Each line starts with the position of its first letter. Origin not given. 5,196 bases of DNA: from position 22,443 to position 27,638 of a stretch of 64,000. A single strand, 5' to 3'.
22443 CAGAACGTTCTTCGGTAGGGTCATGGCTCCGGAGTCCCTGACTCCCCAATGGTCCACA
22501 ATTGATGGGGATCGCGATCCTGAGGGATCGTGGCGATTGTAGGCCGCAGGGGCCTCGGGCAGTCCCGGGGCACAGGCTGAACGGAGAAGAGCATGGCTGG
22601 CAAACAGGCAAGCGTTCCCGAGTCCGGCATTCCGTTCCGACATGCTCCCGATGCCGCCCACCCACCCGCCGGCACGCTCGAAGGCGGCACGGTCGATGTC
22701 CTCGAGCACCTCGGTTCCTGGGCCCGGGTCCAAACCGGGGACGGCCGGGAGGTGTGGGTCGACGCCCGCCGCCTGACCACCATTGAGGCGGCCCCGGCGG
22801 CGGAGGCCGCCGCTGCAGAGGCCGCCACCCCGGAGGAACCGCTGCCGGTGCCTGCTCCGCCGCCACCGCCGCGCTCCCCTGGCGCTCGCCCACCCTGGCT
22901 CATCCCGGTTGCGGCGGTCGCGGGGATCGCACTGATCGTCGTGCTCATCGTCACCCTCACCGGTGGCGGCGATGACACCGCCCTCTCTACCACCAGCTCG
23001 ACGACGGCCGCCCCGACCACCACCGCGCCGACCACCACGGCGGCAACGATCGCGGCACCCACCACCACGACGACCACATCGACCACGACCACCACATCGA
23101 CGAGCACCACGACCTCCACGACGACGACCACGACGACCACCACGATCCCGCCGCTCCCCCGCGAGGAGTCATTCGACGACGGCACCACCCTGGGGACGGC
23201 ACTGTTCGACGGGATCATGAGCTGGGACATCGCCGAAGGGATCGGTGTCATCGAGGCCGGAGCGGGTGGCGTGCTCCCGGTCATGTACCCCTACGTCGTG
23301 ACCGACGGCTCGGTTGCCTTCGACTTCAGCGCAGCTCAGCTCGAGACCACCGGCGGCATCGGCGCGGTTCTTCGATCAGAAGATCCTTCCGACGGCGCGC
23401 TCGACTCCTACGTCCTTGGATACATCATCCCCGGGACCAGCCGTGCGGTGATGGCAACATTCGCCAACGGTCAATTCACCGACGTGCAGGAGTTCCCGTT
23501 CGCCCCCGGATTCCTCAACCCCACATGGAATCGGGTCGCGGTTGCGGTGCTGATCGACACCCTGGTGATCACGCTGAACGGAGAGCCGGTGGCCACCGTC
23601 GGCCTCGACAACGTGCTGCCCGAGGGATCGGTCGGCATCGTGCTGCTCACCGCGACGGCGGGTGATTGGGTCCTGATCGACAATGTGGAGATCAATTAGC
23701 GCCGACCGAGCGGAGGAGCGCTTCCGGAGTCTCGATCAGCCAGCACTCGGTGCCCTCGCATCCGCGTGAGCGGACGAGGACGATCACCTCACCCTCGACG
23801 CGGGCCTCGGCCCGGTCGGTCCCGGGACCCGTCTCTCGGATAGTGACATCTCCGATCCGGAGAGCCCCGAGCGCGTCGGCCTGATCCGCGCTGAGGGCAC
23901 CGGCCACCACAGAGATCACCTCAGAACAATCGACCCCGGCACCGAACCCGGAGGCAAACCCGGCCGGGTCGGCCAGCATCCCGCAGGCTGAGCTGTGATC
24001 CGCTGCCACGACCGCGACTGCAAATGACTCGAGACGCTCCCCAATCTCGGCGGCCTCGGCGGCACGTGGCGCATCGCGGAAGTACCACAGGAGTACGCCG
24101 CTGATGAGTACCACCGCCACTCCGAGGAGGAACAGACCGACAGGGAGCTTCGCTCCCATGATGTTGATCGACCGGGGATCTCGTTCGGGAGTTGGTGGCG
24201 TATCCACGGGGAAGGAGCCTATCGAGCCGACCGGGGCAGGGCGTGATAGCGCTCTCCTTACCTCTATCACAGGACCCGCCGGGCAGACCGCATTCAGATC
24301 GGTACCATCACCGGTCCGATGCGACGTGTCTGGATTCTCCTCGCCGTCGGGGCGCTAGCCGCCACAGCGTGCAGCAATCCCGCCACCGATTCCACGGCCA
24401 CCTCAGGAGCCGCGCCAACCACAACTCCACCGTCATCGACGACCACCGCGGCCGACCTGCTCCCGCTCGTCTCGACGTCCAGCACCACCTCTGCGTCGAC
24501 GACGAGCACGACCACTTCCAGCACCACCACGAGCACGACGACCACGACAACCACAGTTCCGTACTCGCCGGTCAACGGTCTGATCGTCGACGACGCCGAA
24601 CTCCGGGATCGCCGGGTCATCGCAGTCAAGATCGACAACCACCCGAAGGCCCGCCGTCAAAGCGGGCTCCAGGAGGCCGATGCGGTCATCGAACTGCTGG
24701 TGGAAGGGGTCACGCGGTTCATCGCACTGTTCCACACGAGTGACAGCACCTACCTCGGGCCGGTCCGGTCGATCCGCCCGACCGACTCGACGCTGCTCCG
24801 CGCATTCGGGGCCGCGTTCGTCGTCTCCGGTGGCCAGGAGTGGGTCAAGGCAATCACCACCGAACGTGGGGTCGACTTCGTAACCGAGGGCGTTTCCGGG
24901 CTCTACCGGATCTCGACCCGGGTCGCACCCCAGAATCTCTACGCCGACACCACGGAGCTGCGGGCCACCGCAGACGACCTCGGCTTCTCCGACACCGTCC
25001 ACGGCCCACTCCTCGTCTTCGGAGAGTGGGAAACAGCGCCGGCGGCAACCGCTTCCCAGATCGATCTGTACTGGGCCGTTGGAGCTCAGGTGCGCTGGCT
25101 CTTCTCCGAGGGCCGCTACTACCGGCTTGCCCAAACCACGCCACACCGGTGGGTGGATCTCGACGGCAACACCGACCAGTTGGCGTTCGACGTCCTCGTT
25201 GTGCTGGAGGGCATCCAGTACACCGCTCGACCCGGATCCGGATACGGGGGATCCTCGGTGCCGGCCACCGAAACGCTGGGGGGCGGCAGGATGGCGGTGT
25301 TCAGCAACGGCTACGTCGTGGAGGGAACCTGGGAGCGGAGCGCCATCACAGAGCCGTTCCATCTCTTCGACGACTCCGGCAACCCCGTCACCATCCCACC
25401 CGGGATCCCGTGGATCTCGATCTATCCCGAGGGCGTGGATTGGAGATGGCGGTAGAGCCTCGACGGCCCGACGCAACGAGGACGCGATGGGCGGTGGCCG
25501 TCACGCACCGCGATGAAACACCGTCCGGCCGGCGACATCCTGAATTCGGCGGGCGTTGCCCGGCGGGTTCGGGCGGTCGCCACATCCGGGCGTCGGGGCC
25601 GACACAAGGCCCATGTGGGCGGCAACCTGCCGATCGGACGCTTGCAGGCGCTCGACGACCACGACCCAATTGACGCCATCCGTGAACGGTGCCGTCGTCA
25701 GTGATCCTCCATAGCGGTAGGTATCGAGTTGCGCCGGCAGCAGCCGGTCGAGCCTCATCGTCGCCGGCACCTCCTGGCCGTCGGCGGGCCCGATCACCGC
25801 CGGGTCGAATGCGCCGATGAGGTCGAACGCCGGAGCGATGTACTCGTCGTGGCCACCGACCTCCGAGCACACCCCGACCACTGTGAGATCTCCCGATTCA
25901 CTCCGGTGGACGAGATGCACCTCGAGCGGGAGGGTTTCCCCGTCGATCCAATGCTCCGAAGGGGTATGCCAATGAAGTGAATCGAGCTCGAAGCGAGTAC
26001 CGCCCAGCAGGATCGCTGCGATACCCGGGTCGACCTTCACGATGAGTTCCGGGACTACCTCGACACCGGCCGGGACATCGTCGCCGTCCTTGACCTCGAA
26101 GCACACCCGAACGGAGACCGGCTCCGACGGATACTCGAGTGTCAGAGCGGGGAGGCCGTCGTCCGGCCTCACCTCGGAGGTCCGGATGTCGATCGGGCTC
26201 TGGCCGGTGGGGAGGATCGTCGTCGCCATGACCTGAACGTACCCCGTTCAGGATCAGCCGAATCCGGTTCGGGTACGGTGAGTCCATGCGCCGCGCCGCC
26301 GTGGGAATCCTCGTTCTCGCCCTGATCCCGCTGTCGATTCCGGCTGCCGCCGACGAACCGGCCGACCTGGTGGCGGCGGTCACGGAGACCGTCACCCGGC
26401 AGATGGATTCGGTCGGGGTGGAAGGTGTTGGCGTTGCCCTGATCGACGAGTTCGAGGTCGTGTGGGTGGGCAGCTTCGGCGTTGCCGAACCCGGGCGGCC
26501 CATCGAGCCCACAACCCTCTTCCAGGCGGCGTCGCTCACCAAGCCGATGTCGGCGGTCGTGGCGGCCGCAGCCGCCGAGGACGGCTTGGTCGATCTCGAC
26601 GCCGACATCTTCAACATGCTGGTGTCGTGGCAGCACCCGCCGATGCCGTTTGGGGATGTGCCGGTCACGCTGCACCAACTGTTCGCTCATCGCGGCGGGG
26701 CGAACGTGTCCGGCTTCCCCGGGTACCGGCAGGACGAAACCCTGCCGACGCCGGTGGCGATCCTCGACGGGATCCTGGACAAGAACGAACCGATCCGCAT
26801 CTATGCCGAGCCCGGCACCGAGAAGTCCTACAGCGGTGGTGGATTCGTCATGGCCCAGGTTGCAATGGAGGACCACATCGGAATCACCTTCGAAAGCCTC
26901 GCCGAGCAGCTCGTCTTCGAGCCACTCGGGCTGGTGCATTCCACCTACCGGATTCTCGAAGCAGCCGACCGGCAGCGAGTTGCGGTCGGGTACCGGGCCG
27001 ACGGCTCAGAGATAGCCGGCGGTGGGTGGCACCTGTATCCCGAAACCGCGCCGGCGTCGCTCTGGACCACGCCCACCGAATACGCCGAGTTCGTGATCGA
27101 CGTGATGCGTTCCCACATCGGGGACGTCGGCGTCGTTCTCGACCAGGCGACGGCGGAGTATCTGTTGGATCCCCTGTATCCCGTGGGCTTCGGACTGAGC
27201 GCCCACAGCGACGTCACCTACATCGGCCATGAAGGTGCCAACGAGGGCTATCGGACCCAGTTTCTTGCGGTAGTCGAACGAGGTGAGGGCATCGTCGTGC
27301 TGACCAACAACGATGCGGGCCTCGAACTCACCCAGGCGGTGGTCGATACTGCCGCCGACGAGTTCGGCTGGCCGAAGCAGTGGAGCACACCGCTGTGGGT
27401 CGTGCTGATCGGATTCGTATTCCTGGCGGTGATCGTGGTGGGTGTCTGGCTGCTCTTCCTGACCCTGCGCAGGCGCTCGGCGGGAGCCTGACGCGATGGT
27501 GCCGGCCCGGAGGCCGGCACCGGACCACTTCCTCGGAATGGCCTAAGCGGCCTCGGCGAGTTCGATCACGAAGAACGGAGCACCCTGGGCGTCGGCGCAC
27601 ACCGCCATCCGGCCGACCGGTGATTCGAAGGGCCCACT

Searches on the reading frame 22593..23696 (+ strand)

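Call 28: search_protein_families(library=pfam, proteins=[window:22593-23696:+], max_evalue=0.00001)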
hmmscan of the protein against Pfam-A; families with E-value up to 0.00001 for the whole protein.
window:22593-23696:+ (368 aa): 1 family
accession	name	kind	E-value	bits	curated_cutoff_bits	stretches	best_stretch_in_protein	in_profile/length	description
PF08239.17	SH3_3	-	9.6e-06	26.1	27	0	15-61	5-53/54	Bacterial SH3 domain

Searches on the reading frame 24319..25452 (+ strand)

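Call 29: search_protein_families(library=pfam, proteins=[window:24319-25452:+], max_evalue=0.00001)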
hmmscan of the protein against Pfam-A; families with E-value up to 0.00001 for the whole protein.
window:24319-25452:+ (378 aa): 2 families
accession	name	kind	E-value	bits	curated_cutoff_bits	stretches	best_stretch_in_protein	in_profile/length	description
PF11258.13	DUF3048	-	3.5e-32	112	25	1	87-224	3-148/148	Protein of unknown function (DUF3048) N-terminal domain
PF17479.7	DUF3048_C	-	2.9e-13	50.6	25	1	257-366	12-114/114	Protein of unknown function (DUF3048) C-terminal domain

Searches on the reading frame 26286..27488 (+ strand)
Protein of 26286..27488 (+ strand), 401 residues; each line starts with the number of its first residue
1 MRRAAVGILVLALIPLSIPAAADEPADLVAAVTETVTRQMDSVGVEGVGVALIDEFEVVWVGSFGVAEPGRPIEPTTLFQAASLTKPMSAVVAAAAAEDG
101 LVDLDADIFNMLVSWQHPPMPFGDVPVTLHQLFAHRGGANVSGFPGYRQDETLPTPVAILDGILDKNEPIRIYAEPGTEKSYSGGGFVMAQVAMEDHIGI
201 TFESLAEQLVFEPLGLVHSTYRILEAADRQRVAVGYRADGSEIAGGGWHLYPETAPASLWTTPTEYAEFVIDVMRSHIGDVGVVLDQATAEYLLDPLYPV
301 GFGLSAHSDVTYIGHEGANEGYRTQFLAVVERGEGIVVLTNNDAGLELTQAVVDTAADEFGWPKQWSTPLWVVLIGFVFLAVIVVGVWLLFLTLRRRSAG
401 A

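Call 28: search_protein_families(library=pfam, proteins=[window:26286-27488:+], max_evalue=0.00001)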
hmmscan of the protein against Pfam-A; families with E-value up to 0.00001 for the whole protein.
window:26286-27488:+ (401 aa): 1 family
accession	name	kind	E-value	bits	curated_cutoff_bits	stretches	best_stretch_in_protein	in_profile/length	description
PF00144.29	Beta-lactamase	-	3.7e-33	115.5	27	1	33-345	2-313/329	Beta-lactamase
